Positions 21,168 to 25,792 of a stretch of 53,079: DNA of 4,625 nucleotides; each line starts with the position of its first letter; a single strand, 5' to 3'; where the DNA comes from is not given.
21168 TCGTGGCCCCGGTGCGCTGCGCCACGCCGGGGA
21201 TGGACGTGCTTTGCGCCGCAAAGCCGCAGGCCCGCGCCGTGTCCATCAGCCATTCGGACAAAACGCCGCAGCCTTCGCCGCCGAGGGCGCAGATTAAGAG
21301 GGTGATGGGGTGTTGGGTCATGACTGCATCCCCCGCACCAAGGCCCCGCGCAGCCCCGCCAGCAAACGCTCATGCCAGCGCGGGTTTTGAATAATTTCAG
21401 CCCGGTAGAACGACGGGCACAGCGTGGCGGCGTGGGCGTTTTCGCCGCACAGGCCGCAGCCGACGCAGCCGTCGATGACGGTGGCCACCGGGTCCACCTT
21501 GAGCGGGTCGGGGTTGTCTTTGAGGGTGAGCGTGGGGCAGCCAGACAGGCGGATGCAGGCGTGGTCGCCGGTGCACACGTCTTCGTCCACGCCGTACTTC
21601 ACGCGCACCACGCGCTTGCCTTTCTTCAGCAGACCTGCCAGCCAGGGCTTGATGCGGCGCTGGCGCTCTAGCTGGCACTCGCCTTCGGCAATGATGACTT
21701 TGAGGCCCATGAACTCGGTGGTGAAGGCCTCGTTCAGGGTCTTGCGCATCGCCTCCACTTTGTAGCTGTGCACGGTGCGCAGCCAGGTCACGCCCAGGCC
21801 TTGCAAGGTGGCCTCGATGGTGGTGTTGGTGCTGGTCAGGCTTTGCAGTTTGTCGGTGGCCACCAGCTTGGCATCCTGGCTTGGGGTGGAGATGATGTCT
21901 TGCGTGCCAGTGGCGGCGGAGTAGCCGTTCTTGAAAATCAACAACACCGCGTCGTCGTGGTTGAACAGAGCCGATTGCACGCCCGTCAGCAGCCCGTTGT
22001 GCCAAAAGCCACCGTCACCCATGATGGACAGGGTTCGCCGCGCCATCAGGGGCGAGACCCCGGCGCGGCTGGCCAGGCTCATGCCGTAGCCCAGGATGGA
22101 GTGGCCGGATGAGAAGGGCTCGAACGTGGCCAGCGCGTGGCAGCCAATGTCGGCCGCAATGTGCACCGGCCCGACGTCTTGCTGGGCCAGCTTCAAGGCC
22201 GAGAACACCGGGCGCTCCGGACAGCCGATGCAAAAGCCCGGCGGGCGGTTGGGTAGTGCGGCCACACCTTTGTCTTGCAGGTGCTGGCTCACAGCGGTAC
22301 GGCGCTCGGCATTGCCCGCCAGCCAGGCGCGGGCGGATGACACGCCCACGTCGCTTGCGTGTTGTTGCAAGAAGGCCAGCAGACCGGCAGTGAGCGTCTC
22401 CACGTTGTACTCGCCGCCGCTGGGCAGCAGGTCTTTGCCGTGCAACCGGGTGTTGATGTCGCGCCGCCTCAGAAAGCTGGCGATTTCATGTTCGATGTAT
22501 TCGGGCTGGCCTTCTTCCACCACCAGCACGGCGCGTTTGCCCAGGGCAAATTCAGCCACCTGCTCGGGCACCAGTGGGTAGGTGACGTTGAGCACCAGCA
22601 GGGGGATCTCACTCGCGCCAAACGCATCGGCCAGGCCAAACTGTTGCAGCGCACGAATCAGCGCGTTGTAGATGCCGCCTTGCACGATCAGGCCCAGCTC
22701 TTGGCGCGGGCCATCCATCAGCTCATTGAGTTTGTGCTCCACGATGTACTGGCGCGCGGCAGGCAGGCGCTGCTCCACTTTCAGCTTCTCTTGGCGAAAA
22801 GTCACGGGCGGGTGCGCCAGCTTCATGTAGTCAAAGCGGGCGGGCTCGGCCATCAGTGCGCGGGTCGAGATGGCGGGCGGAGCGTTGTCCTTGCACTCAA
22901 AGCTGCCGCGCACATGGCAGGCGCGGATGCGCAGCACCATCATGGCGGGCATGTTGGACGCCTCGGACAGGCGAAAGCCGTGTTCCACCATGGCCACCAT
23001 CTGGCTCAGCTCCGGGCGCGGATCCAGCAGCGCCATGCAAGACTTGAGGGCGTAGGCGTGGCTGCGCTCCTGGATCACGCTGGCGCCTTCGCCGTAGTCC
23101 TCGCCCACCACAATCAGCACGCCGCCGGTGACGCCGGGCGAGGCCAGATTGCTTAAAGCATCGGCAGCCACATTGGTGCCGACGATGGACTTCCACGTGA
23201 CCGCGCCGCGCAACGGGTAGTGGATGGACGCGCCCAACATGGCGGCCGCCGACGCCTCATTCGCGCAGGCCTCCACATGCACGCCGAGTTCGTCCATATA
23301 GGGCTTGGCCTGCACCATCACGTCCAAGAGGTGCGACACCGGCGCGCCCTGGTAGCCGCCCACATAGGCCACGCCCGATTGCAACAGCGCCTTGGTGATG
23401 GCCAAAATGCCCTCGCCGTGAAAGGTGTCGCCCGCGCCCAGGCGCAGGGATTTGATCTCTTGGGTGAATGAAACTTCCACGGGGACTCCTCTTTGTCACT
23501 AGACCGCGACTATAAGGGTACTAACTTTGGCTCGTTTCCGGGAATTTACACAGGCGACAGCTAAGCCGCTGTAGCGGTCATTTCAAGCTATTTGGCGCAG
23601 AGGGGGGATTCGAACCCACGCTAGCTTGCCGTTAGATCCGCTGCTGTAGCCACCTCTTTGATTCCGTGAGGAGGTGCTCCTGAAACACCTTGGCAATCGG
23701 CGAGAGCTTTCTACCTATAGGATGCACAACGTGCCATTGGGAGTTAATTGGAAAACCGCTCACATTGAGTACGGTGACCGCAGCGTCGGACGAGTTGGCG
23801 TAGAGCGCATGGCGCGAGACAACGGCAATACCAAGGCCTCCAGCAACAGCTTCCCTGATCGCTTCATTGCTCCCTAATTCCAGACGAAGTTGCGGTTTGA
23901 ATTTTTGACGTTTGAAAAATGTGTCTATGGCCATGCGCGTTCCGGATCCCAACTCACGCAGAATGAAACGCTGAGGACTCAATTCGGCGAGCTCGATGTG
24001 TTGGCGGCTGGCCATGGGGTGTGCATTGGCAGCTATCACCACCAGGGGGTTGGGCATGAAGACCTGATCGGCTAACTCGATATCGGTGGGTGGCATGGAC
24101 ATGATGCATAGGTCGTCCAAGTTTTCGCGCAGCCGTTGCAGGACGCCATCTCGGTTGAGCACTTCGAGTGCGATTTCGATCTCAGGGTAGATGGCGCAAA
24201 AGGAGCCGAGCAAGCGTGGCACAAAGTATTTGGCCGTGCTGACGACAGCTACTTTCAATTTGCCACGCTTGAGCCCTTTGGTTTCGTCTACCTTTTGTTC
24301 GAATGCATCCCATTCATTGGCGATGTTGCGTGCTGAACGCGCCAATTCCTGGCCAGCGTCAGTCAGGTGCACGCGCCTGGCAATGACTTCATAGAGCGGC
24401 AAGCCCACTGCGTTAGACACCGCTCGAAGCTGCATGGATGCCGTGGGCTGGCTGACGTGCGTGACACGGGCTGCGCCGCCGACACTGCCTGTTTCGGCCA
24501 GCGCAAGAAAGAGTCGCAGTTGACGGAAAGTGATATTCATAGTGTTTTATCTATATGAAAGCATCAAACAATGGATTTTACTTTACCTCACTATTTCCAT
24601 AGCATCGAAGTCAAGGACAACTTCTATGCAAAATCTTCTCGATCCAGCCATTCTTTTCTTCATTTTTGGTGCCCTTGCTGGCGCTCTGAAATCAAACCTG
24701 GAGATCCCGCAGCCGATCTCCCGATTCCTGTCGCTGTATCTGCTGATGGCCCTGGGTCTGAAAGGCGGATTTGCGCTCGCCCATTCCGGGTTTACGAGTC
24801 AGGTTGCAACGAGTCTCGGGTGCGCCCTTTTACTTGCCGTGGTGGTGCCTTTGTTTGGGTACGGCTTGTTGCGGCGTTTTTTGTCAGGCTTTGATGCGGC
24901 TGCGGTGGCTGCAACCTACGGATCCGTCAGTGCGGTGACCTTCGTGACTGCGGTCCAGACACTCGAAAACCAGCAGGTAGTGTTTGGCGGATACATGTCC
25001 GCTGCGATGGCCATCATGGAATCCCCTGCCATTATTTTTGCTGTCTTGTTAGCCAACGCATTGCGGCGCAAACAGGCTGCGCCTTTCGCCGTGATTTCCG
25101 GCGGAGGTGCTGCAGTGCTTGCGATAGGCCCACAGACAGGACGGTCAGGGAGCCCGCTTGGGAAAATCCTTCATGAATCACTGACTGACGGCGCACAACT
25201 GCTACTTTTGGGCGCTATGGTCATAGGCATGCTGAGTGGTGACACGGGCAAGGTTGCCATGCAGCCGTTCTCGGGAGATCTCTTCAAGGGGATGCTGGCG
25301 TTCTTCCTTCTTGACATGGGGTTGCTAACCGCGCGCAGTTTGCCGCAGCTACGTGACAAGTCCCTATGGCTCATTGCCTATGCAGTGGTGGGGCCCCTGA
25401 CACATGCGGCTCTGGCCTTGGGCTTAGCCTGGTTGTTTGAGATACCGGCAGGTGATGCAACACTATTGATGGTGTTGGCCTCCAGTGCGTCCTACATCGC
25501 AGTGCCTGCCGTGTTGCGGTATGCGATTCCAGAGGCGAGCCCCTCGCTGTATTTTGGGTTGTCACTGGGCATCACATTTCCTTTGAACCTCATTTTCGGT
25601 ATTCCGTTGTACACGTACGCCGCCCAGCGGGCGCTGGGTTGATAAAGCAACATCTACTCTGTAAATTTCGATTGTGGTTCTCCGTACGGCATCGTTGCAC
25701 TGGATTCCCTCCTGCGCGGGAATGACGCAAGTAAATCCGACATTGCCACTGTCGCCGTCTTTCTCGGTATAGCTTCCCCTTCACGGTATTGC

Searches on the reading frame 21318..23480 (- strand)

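Call 88: search_protein_families(library=pfam, proteins=[window:21318-23480:-], max_evalue=0.00001)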
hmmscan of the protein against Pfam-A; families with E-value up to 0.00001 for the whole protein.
window:21318-23480:- (720 aa): 1 family
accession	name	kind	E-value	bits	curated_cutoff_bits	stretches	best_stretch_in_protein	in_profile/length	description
PF02775.26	TPP_enzyme_C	-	1.6e-11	44.7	21.9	1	444-588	1-143/151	Thiamine pyrophosphate enzyme, C-terminal TPP binding domain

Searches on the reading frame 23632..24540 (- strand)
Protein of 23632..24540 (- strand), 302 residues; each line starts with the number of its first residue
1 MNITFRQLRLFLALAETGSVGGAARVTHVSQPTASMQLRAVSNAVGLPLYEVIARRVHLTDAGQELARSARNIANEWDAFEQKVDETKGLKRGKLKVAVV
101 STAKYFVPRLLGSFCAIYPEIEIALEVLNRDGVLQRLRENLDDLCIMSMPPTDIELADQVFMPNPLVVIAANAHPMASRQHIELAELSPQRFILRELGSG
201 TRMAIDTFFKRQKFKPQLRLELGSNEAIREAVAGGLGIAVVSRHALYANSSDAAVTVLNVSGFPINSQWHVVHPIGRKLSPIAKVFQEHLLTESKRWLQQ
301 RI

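Call 88: search_protein_families(library=pfam, proteins=[window:23632-24540:-], max_evalue=0.00001)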
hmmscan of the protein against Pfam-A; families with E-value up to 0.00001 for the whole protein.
window:23632-24540:- (302 aa): 2 families
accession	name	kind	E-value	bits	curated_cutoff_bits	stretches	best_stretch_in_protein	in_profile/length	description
PF03466.25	LysR_substrate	-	4.3e-48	163.9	28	1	89-293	2-207/209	LysR substrate binding domain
PF00126.33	HTH_1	-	2.8e-16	59.6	26.6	1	5-64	1-60/60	Bacterial regulatory helix-turn-helix protein, lysR family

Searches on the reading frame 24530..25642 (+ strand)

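Call 88: search_protein_families(library=pfam, proteins=[window:24530-25642:+], max_evalue=0.00001)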
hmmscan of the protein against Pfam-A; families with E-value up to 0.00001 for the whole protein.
window:24530-25642:+ (370 aa): 1 family
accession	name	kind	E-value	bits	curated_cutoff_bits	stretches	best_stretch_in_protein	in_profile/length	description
PF05982.17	Sbt_1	-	2.7e-107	359.1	27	1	39-366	1-308/308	Na+-dependent bicarbonate transporter superfamily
